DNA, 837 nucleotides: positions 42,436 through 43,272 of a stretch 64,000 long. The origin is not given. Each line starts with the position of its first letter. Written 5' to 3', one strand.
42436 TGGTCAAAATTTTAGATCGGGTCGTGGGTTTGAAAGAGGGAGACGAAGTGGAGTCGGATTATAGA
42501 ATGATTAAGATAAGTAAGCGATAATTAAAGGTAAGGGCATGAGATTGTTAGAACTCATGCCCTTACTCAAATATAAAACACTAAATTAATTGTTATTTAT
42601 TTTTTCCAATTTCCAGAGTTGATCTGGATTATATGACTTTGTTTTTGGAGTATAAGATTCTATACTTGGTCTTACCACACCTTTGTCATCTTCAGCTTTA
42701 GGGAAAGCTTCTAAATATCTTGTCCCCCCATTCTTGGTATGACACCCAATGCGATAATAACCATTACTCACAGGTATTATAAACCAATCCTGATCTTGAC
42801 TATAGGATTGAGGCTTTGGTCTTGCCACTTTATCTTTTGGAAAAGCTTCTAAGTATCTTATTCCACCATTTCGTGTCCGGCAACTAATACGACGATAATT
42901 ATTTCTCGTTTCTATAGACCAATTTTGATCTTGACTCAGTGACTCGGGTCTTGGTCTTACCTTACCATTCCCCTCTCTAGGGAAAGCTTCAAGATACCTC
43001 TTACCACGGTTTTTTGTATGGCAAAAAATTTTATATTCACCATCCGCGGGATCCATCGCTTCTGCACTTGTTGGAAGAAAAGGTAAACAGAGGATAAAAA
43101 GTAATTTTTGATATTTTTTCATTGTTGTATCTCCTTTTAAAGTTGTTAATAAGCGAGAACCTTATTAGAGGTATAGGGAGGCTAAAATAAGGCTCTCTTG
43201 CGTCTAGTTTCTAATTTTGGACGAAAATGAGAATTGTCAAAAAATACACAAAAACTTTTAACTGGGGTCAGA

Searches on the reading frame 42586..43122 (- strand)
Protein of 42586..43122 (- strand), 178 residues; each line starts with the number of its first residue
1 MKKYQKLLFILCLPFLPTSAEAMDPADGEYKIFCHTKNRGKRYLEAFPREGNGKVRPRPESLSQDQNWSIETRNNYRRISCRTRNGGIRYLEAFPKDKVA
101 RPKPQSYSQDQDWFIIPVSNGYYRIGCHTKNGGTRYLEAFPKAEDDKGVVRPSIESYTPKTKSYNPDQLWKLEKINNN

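Call 42: search_protein_families(library=pfam, proteins=[window:42586-43122:-], max_evalue=0.001)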
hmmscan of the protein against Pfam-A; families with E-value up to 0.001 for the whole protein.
window:42586-43122:- (178 aa): 1 family
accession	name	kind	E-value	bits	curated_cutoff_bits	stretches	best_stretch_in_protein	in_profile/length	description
PF14200.12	RicinB_lectin_2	-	0.00011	23.3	25.6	0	66-130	3-69/89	Ricin-type beta-trefoil lectin domain-like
